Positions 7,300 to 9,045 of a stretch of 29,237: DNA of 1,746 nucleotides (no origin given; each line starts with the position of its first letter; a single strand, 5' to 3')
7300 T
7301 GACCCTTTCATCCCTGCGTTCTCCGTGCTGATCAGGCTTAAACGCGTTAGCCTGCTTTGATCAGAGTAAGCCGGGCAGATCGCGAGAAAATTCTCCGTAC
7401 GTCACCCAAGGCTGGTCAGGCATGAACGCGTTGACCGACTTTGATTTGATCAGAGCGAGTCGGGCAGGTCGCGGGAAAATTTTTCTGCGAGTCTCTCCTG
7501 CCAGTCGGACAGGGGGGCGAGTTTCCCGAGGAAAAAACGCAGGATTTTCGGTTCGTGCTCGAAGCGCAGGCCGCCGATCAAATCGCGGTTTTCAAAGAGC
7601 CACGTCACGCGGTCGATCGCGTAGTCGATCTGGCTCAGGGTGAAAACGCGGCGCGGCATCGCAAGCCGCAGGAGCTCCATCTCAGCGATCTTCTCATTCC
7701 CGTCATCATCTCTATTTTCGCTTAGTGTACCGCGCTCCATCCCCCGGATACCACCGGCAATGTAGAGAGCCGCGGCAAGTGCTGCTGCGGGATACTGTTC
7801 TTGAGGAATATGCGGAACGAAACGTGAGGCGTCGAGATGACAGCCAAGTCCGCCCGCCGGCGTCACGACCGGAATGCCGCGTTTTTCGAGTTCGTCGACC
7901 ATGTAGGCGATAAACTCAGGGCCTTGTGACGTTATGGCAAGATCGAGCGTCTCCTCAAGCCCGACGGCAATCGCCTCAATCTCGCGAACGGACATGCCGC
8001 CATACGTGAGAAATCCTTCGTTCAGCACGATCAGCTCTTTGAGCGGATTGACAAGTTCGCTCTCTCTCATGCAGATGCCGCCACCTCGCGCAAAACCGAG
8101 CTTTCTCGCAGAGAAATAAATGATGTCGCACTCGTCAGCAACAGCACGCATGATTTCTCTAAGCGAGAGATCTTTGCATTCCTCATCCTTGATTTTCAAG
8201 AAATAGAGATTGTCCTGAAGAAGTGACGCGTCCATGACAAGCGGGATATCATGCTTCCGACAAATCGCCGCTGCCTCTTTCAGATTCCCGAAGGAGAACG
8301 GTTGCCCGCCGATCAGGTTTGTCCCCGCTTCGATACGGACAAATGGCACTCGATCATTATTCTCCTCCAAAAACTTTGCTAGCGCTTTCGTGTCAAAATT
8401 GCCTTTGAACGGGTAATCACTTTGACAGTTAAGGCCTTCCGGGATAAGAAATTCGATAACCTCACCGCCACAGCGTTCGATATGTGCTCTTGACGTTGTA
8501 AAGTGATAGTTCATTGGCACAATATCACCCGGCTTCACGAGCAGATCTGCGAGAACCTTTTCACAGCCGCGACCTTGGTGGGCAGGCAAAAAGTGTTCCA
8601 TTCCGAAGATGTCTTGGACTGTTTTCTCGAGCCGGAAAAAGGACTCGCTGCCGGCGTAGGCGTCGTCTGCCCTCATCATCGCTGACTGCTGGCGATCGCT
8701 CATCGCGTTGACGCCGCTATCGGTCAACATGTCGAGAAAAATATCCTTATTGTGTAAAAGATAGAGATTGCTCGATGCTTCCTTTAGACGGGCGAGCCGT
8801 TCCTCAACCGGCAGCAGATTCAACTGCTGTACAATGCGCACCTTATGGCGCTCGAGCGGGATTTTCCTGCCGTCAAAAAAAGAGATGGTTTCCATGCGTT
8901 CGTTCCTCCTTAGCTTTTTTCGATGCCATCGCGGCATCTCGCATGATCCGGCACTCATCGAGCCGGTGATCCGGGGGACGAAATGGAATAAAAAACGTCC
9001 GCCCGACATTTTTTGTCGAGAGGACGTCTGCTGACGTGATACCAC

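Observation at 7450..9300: A tyrosine-specific T-box riboswitch controls a tyrosine-phenol-lyase-like (normally catabolic) enzyme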

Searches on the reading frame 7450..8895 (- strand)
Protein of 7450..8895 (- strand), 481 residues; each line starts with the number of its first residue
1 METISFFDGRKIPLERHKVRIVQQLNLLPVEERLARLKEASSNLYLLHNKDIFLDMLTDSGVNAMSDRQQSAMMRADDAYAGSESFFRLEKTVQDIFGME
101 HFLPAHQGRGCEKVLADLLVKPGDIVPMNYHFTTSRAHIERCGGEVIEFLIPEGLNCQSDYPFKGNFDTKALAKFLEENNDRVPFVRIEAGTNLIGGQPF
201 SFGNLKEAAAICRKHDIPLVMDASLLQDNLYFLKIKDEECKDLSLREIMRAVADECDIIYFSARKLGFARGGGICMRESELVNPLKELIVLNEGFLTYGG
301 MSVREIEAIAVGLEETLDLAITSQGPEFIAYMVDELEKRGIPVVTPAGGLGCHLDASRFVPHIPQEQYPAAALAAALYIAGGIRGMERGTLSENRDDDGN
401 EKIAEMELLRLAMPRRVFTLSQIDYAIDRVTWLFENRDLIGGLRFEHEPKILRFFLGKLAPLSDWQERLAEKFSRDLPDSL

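Call 7: search_protein_families(library=pfam, proteins=[window:7450-8895:-], max_evalue=0.01)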
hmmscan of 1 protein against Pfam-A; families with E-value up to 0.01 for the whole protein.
window:7450-8895:- (481 aa): 2 families
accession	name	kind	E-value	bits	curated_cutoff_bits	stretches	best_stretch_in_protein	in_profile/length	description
PF01212.27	Beta_elim_lyase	-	3.7e-47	161.5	27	1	55-426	1-285/288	Beta-eliminating lyase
PF00282.25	Pyridoxal_deC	-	0.0051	16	27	1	166-223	179-235/375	Pyridoxal-dependent decarboxylase conserved domain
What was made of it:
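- On Tyrosine phenol-lyase (EC 4.1.99.2; NCBIfam TIGR02618): PF01212 E 3.7e-47 (call 7).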

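Call 8: search_protein_families(library=ncbifam, proteins=[window:7450-8895:-], max_evalue=0.01)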
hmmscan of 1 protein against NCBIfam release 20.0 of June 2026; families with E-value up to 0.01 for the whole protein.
window:7450-8895:- (481 aa): 4 families
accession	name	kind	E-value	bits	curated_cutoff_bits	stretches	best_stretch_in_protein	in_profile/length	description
NF009709.0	PRK13238.1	subfamily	1.7e-174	580.9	285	1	11-463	6-462/463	tryptophanase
TIGR02618.1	tyr_phenol_ly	equivalog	2.5e-128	428.8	720.7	1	15-457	2-447/450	tyrosine phenol-lyase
NF053783.1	TphnTnaApg1401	equivalog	1.4e-118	396.7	750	1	15-460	7-455/457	tryptophanase TnaA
TIGR02617.1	tnaA_trp_ase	equivalog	2.8e-102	343.1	825.8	1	15-460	5-465/467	tryptophanase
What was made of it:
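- On Tyrosine phenol-lyase (EC 4.1.99.2; NCBIfam TIGR02618): Only the broad subfamily model NF009709 is passed (580.9 against 285) (call 8).
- On Tryptophanase (TnaA; TIGR02617): 343 bits against a cutoff of 826 (call 8).
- It fails the NCBIfam TPL equivalog cutoff (429 against 721 bits, call 8).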

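Call 9: search_solved_structures(query=window:7450-8895:-, show_alignments=3)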
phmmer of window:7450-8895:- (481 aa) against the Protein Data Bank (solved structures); distinct sequences matched with E-value up to 0.001: 22.
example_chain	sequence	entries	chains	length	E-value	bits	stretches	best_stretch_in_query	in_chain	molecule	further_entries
9j3u_A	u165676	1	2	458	2.1e-117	395.8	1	12-458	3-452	Tyrosine phenol-lyase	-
2ez1_A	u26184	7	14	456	3.6e-110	371.9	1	12-458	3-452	Tyrosine phenol-lyase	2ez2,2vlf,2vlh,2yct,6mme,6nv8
1tpl_A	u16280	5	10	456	5e-110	371.5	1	12-458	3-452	TYROSINE PHENOL-LYASE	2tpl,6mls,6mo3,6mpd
6dur_A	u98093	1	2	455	5.8e-110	371.3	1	13-458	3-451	Tyrosine phenol-lyase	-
2ycn_A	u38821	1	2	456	1.3e-109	370.1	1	12-458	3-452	TYROSINE PHENOL-LYASE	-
2ycp_A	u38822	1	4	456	3.3e-109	368.8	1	12-458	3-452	TYROSINE PHENOL-LYASE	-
7tcs_A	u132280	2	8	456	3.4e-109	368.7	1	12-458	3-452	Tyrosine phenol-lyase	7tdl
1c7g_A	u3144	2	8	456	4.1e-109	368.5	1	12-458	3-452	TYROSINE PHENOL-LYASE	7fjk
2yhk_A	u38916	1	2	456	4.6e-109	368.3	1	12-458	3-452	TYROSINE PHENOL-LYASE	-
6dvx_A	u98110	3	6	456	6.1e-109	367.9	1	12-458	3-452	Tyrosine phenol-lyase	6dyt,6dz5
6dxv_A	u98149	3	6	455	7.1e-109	367.7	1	13-458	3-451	Tyrosine phenol-lyase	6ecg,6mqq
8sbg_A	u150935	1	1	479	2.8e-96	326.2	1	6-462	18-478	Tryptophanase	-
8sij_A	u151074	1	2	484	7.8e-90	304.9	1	15-463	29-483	Tryptophanase 1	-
1ax4_A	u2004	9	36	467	4.4e-89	302.4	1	14-462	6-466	TRYPTOPHANASE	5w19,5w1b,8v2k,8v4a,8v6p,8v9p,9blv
9dy7_A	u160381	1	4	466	4.6e-89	302.4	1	14-462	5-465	Tryptophanase (with internal aldimine) | Tryptophanase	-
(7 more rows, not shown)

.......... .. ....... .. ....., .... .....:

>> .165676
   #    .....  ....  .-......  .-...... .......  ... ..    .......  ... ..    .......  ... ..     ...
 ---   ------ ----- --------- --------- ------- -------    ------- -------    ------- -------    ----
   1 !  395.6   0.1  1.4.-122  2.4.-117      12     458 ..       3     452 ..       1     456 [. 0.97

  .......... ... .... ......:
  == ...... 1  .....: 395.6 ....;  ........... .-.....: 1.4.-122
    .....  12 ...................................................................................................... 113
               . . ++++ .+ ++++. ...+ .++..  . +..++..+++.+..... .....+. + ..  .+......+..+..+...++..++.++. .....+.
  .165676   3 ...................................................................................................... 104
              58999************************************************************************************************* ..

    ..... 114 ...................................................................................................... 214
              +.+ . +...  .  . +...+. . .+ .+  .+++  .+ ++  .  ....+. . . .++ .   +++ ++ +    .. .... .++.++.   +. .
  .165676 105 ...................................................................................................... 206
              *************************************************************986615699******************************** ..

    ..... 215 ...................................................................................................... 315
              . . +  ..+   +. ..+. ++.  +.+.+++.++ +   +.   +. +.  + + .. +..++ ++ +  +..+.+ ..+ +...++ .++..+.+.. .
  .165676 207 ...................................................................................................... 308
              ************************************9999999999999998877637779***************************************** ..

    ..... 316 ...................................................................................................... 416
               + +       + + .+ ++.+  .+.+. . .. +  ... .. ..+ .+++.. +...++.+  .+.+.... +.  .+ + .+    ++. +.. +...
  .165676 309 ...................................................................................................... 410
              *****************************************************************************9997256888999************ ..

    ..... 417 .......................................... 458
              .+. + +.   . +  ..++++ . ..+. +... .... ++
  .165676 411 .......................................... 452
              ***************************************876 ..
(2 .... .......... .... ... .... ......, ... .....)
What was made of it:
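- Enzyme: best PDB matches are TPLs (E 1e-117 to 1e-109), ahead of tryptophanases (call 9). Closest characterised relatives are catabolic TPLs (call 9).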

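Call 13: find_homologous_proteins(query=window:7450-8895:-, max_evalue=1e-30)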
Query window:7450-8895:- (481 aa): 8000 proteins with E <= 1e-30 among 8000 candidates; the best 120 are listed.
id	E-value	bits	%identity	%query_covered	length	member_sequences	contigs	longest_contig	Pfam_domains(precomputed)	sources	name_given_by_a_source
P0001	0.0e+0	1089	100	100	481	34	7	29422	PF01212.28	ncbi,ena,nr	ncbi:MAG: tryptophanase [Clostridiaceae bacterium]|nr:tryptophanase [Clostridiaceae bacterium]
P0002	5.4e-293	990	89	100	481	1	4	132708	PF01212.28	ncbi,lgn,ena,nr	ncbi:MAG: tryptophanase [Bacillota bacterium]|nr:tryptophanase [Bacillota bacterium]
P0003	2.7e-292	987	89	100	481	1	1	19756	PF01212.28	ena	-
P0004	1.2e-291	985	89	100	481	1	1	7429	PF01212.28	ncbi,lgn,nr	ncbi:MAG: tryptophanase [Bacillota bacterium]|nr:tryptophanase [Bacillota bacterium]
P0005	6.1e-291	983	89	100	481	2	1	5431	PF01212.28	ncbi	-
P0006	1.8e-290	981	88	100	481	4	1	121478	PF01212.28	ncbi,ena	-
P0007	2.5e-290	981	88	100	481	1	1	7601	PF01212.28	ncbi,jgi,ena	-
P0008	2.7e-290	981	89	100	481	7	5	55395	PF01212.28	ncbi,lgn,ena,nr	ncbi:MAG: tryptophanase [Bacillota bacterium]|nr:tryptophanase [Bacillota bacterium]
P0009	3.7e-289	977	88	100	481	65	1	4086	PF01212.28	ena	-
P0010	4.0e-289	977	87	100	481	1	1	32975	PF01212.28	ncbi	-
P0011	3.6e-288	974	88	100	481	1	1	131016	PF01212.28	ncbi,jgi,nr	ncbi:MAG TPA: tryptophanase [Clostridiaceae bacterium]|nr:tryptophanase [Clostridiaceae bacterium]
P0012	2.8e-287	971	88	100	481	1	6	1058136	PF01212.28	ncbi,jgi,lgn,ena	ncbi:MAG: tryptophanase [Saccharofermentanales bacterium]|jgi:tyrosine phenol-lyase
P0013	5.4e-287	970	88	100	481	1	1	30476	PF01212.28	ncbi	-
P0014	2.5e-286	968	88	100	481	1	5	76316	PF01212.28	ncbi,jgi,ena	jgi:tryptophanase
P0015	2.4e-285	964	88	100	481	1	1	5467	PF01212.28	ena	-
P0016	8.1e-285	963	87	100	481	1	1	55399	PF01212.28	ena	-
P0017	1.4e-283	959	87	100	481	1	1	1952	PF01212.28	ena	-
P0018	1.5e-283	959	87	100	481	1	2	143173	PF01212.28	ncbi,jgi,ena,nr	ncbi:MAG: tryptophanase [Chloroflexi bacterium]|nr:tryptophanase [Chloroflexota bacterium]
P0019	3.6e-283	957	87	100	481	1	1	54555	PF01212.28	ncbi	ncbi:MAG: tryptophanase [Saccharofermentanales bacterium]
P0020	1.4e-278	942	85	100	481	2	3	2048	PF01212.28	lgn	-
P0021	1.9e-273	925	82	100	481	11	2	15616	PF01212.28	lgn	-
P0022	8.3e-236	801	72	100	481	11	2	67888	PF01212.28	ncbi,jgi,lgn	ncbi:MAG: tryptophanase [Saccharofermentanales bacterium]|jgi:tryptophanase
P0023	8.4e-236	801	72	100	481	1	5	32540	PF01212.28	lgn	-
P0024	5.4e-235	798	72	100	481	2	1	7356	PF01212.28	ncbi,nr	ncbi:MAG: tryptophanase [Eubacteriales bacterium]|nr:tryptophanase [Eubacteriales bacterium]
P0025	1.3e-234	797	72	100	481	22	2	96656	PF01212.28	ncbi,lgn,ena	-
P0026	3.0e-234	796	83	85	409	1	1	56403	PF01212.28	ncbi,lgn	-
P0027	7.6e-234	795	71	100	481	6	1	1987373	PF01212.28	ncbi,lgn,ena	-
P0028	1.1e-233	794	72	100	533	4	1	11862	PF01212.28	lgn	-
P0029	1.1e-233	794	72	100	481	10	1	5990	PF01212.28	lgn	-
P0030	2.8e-233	793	71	100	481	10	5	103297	PF01212.28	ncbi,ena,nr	ncbi:MAG TPA: tryptophanase [Clostridiaceae bacterium]|nr:tryptophanase [Clostridiaceae bacterium]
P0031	1.9e-232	790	70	100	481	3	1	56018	PF01212.28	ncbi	ncbi:MAG: tryptophanase [Saccharofermentanales bacterium]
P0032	5.9e-229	779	70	98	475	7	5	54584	PF01212.28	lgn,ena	-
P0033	5.5e-226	769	70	100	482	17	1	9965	PF01212.28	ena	-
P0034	1.8e-225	767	69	100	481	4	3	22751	PF01212.28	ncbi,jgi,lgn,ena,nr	ncbi:MAG TPA: tryptophanase [Clostridiaceae bacterium]|jgi:tryptophanase|nr:tryptophanase [Clostridi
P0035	1.0e-224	765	70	100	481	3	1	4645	PF01212.28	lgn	-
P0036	1.0e-220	751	68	100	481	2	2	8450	PF01212.28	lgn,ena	-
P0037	1.1e-219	748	67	100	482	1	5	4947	PF01212.28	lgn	-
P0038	1.5e-219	748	67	100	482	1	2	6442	PF01212.28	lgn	-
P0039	1.5e-219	748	67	100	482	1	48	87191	PF01212.28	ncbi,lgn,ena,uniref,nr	ncbi:tryptophanase [Pseudoflavonifractor sp. HCP28S3_F10]|uniref:tryptophanase n=1 Tax=Pseudoflavoni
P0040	1.5e-219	747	67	100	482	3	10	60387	PF01212.28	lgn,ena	-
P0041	2.1e-219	747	67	100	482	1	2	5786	PF01212.28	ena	-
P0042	2.9e-219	747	67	100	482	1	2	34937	PF01212.28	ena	-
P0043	5.4e-219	746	67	100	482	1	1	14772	PF01212.28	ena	-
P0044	7.6e-219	745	67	100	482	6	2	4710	PF01212.28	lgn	-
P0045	2.0e-218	744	67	100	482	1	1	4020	PF01212.28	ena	-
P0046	2.3e-218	744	68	100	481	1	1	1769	PF01212.28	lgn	-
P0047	2.7e-218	743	66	100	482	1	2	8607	PF01212.28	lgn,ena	-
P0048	4.1e-218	743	66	100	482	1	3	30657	PF01212.28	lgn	-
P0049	3.2e-217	740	67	100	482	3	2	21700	PF01212.28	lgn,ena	-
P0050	4.4e-217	739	66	100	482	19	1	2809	PF01212.28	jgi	-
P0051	4.7e-217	739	66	100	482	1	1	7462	PF01212.28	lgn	-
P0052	7.5e-217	739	66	100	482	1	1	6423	PF01212.28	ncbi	-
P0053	9.0e-217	738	66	100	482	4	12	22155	PF01212.28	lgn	-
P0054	3.1e-216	737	66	100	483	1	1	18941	PF01212.28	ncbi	-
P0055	8.0e-216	735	66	100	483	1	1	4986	PF01212.28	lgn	-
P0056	1.2e-215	735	67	100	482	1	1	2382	PF01212.28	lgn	-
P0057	1.8e-215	734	66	100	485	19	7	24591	PF01212.28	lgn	-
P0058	2.4e-215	734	65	100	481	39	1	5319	PF01212.28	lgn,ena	-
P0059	2.8e-215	733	66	100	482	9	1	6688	PF01212.28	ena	-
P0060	2.9e-215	733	67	100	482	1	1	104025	PF01212.28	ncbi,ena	-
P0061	3.8e-215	733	66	100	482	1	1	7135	PF01212.28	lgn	-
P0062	3.9e-215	733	65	100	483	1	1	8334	PF01212.28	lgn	-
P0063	6.2e-215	732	66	100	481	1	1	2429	PF01212.28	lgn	-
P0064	1.1e-214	732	65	100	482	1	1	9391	PF01212.28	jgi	-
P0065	1.1e-214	731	66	100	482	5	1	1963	PF01212.28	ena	-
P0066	1.2e-214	731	66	100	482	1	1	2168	PF01212.28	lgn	-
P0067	1.5e-214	731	66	100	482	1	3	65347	PF01212.28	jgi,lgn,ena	jgi:tyrosine phenol-lyase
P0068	1.5e-214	731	66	100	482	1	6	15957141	PF01212.28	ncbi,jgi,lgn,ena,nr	ncbi:MAG: tryptophanase [Caldicoprobacterales bacterium]|jgi:tyrosine phenol-lyase|nr:tryptophanase 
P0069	1.7e-214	731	66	100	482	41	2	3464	PF01212.28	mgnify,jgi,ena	mgnify:FL=1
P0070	2.2e-214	730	67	100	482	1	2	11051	PF01212.28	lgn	-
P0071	2.5e-214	730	66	100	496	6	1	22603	PF01212.28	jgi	-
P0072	2.5e-214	730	65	100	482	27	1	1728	PF01212.28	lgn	-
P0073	3.3e-214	730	66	100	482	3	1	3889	PF01212.28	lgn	-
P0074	3.4e-214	730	64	100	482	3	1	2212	PF01212.28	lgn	-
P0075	4.1e-214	730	67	100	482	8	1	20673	PF01212.28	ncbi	-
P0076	7.9e-214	729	66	100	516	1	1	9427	PF01212.28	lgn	-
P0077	8.8e-214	728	66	100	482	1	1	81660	PF01212.28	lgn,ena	-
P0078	1.2e-213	728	65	100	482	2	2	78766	PF01212.28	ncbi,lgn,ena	-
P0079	1.4e-213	728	64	100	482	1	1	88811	PF01212.28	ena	-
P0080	2.0e-213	727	64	100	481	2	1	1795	PF01212.28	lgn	-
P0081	2.0e-213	727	66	100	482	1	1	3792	PF01212.28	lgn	-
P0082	2.8e-213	727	66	100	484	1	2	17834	PF01212.28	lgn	-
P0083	3.6e-213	726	64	100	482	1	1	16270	PF01212.28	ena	-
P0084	4.4e-213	726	65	100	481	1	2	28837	PF01212.28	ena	-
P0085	5.5e-213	726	65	100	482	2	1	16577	PF01212.28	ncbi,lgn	-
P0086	5.5e-213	726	65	100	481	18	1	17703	PF01212.28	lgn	-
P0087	5.6e-213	726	65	99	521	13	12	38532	PF01212.28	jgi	jgi:tyrosine phenol-lyase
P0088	5.8e-213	726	66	100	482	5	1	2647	PF01212.28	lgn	-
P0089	7.2e-213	725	64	100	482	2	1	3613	PF01212.28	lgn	-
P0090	8.5e-213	725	64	100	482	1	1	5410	PF01212.28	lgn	-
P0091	8.7e-213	725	65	100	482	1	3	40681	PF01212.28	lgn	-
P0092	9.5e-213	725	65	100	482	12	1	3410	PF01212.28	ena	-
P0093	9.8e-213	725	65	100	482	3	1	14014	PF01212.28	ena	-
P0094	1.0e-212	725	65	100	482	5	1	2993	PF01212.28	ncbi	-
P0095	1.1e-212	725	65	100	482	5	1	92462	PF01212.28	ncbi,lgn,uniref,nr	ncbi:tryptophanase [Acidaminobacter hydrogenoformans]|uniref:Tryptophanase n=1 Tax=Acidaminobacter h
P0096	1.1e-212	725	65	100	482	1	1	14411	PF01212.28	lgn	-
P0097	1.3e-212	725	64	100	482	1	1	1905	PF01212.28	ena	-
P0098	1.5e-212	724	65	100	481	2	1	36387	PF01212.28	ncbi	-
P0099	1.9e-212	724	65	100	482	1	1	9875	PF01212.28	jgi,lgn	jgi:tyrosine phenol-lyase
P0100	2.7e-212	724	65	100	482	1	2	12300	PF01212.28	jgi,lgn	jgi:tryptophanase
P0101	2.7e-212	724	65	100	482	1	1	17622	PF01212.28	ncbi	-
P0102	4.0e-212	723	65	100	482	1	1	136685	PF01212.28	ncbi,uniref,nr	ncbi:tryptophanase [Miniphocaeibacter massiliensis]|uniref:tryptophanase n=1 Tax=Miniphocaeibacter m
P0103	4.3e-212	723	64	100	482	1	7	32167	PF01212.28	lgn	-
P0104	4.5e-212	723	65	100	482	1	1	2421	PF01212.28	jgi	jgi:tyrosine phenol-lyase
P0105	5.0e-212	723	64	100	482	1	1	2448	PF01212.28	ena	-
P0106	5.1e-212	723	64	100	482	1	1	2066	PF01212.28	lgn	-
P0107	5.4e-212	723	65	100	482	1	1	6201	PF01212.28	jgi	jgi:tyrosine phenol-lyase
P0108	5.5e-212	723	65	100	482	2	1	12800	PF01212.28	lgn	-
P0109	5.6e-212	723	65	100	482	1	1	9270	PF01212.28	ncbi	-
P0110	6.6e-212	722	64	100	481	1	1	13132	PF01212.28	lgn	-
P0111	6.9e-212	722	64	100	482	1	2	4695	PF01212.28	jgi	jgi:tryptophanase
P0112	7.0e-212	722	65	100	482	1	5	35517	PF01212.28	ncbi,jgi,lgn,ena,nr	ncbi:MAG TPA: tryptophanase [Bacillota bacterium]|nr:tryptophanase [Bacillota bacterium]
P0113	7.1e-212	722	64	100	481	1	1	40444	PF01212.28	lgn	-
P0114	7.4e-212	722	63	100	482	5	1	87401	PF01212.28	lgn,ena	-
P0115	7.5e-212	722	65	100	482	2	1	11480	PF01212.28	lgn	-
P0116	7.8e-212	722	65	100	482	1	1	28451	PF01212.28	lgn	-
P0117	8.1e-212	722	64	100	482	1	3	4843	PF01212.28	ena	-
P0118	8.3e-212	722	64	100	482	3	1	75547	PF01212.28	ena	-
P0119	8.8e-212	722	66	100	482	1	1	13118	PF01212.28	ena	-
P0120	9.2e-212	722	64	100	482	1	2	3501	PF01212.28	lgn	-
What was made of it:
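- On Tryptophanase (TnaA; TIGR02617): The database label 'tryptophanase' (call 13) is therefore unsupported.
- Databases label the protein tryptophanase or TPL (call 13).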

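Call 16: find_related_loci(query=A1, collection=genome_contigs, flank=6000)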
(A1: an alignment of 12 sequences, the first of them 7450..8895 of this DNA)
Query A1 (481 aa) in genome_contigs; peptide patterns used: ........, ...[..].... (x = any residue, [..] = any of these).
600 stretches matched a pattern (row limit reached: there are more); 592 encode a relative of the query (tblastn E <= 1e-3); the best 80 are kept; 80 distinct loci.
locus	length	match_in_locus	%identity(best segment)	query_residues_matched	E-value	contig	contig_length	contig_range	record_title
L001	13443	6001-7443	87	1-481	0e+0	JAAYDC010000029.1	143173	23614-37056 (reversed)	MAG: Chloroflexota bacterium isolate AS06rmzACSIP_523 721373_AS06, whole genome shotgun sequence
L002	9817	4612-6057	70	1-481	0e+0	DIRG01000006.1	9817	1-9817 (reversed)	MAG TPA_asm: Mageeibacillus sp. UBA5442 UBA5442_contig_3828, whole genome shotgun sequence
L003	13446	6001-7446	66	1-481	0e+0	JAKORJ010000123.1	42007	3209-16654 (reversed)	MAG: Bacillota bacterium isolate all_maxbin.301 k201_1033608, whole genome shotgun sequence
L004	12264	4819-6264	65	1-481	0e+0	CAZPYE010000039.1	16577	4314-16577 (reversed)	MAG TPA_asm: uncultured Enterobacteriaceae bacterium isolate SRP315200_co1_18 genome assembly, contig: NODE_6839_length_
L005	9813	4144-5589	64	1-481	0e+0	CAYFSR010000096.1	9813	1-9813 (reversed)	MAG TPA_asm: uncultured Eubacteriales bacterium isolate ERP107106_co2_119 genome assembly, contig: NODE_6221_length_9813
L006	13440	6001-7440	65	3-481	0e+0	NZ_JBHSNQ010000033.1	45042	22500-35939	Ureibacillus suwonensis strain KACC 11287 soapdenovo_K_127_33, whole genome shotgun sequence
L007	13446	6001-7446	64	1-481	0e+0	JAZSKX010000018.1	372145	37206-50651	MAG: Candidatus Spyradenecus sp. isolate T1900044559_TS20190025.MAGScoT_cleanbin_000012 SGB_350_k141_1992491, whole geno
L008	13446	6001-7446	64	1-481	0e+0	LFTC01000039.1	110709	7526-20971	MAG: Clostridiales bacterium DTU083 scaffold5328, whole genome shotgun sequence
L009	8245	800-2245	66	1-481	0e+0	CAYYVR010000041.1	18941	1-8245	MAG TPA_asm: uncultured Clostridium sp. isolate binchicken_co59_561 genome assembly, contig: NODE_6250_length_18941_cov_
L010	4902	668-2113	65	1-481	0e+0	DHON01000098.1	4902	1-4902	MAG TPA_asm: Firmicutes bacterium UBA5389 UBA5389_contig_17430, whole genome shotgun sequence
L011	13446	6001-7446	66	1-481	0e+0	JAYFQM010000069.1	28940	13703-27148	MAG: Oscillospiraceae bacterium isolate CA_188_R1 c_CA_000000039563, whole genome shotgun sequence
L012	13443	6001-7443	65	1-480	0e+0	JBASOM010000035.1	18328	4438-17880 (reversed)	MAG: Tepidanaerobacteraceae bacterium isolate MFD13476_ilm_asm_bin3 k127_48533, whole genome shotgun sequence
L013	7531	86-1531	64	1-481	0e+0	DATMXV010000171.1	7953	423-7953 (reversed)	MAG TPA_asm: Desulfitobacteriaceae bacterium isolate SMAG_U13129 k141_853, whole genome shotgun sequence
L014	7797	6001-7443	64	1-481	0e+0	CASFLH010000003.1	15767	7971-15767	uncultured Spirochaetales bacterium isolate SI.A31.metabat-bins.11 genome assembly, contig: SI.A31.metabat-bins.11.fa_k1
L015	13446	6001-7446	63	1-481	0e+0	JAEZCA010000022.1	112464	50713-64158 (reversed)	MAG: Bacillota bacterium isolate OH_CBrB_222 k127_3876845, whole genome shotgun sequence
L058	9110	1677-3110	63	3-481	0e+0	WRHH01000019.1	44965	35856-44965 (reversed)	MAG: Synergistaceae bacterium isolate Nt197P3bin106 Ga0082212_10000843, whole genome shotgun sequence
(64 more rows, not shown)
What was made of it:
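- The clade is highly conserved, at 60% identity or more across phyla (call 16).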
